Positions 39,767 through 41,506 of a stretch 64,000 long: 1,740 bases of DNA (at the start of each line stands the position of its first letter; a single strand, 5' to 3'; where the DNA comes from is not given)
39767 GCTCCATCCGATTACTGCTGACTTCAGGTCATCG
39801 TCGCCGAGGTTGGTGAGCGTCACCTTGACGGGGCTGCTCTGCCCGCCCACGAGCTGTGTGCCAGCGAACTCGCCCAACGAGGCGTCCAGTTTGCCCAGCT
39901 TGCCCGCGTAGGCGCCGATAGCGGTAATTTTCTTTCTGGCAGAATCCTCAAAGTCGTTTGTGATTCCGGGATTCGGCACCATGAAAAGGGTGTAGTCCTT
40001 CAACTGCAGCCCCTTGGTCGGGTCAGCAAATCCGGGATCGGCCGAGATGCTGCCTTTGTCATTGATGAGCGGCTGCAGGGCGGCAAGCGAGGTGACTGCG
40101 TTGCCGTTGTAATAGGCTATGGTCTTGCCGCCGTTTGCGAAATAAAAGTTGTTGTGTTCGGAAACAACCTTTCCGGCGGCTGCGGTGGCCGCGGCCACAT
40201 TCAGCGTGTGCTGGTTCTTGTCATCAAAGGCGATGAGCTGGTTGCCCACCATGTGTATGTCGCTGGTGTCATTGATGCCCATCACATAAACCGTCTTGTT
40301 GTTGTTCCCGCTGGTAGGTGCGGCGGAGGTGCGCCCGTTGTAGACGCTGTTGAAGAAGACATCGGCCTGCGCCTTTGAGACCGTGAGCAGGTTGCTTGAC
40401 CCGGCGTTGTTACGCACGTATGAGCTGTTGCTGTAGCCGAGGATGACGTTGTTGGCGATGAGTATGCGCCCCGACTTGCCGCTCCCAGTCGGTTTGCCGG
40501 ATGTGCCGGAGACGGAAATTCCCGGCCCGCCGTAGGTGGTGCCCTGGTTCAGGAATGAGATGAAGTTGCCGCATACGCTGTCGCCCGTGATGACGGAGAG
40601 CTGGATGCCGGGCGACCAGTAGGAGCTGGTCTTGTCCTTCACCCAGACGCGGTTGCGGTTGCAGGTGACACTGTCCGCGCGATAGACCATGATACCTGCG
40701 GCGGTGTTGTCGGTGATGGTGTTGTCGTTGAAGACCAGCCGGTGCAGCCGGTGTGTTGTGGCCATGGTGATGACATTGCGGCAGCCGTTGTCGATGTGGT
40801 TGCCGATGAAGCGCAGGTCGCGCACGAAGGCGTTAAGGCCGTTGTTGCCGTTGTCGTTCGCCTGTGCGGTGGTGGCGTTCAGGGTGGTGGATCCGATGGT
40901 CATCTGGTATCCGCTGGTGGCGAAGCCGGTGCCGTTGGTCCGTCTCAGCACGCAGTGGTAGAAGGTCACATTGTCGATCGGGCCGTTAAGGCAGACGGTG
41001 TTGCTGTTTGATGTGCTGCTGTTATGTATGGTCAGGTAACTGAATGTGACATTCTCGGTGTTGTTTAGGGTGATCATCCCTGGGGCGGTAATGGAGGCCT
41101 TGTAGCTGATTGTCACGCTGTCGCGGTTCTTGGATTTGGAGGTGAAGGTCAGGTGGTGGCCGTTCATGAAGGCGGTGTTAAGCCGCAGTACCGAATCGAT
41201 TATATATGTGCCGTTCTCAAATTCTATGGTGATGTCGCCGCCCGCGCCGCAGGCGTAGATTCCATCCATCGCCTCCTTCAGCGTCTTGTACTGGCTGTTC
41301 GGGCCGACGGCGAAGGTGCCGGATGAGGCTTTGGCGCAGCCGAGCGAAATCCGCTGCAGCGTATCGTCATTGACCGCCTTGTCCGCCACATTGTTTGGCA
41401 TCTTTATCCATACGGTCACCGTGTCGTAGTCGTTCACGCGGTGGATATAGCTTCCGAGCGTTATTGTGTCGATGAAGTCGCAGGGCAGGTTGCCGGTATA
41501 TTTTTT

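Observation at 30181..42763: Tandem duplicates A and B are mosaics of near-identical and divergent blocks (gene-conversion signature)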

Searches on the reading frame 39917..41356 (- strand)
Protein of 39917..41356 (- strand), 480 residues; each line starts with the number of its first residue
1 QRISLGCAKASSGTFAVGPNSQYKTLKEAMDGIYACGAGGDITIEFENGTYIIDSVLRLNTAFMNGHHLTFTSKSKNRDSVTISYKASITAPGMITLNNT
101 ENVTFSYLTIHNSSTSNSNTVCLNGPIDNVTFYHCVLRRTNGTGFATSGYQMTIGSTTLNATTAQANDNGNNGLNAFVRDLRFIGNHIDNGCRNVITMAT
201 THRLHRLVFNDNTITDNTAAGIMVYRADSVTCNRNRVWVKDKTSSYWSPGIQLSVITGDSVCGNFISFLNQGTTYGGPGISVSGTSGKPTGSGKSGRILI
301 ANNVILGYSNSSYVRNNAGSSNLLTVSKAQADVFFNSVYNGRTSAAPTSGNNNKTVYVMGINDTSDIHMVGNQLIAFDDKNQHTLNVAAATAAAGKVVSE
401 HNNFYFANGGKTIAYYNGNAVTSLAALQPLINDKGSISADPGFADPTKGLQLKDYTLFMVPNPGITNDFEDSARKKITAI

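Call 33: search_protein_families(library=pfam, proteins=[window:39917-41356:-], max_evalue=1)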
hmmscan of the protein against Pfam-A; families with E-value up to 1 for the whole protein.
seq(480 aa): 1 family
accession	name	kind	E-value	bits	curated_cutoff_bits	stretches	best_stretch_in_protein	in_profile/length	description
PF22535.1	DUF7003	-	0.17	12.2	27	1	176-254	55-129/221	Family of unknown function (DUF7003)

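Call 79: find_homologous_proteins(query=window:39917-41326:-, max_evalue=1e-20)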
Query window:39917-41326:- (470 aa): 8 proteins with E <= 1e-20 among 8000 candidates.
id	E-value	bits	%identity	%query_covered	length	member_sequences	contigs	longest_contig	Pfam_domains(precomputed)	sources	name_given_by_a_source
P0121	1.6e-178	612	64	97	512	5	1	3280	-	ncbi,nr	ncbi:MAG: hypothetical protein J6T56_06705, partial [Bacteroidales bacterium]|nr:hypothetical protei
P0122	4.8e-173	594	66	90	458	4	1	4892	-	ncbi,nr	ncbi:MAG: hypothetical protein J5516_06785, partial [Bacteroidales bacterium]|nr:hypothetical protei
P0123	2.7e-100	355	88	40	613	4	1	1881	-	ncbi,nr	ncbi:MAG: hypothetical protein J6T56_02125, partial [Bacteroidales bacterium]|nr:hypothetical protei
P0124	4.0e-95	338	61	59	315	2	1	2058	-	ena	-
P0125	5.3e-79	284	100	28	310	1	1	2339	-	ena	-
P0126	4.9e-70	255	40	99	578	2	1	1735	-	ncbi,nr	ncbi:MAG: hypothetical protein J6T56_03125, partial [Bacteroidales bacterium]|nr:hypothetical protei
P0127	1.5e-35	141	34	87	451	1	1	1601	-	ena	-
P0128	1.6e-35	141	45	44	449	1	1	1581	-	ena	-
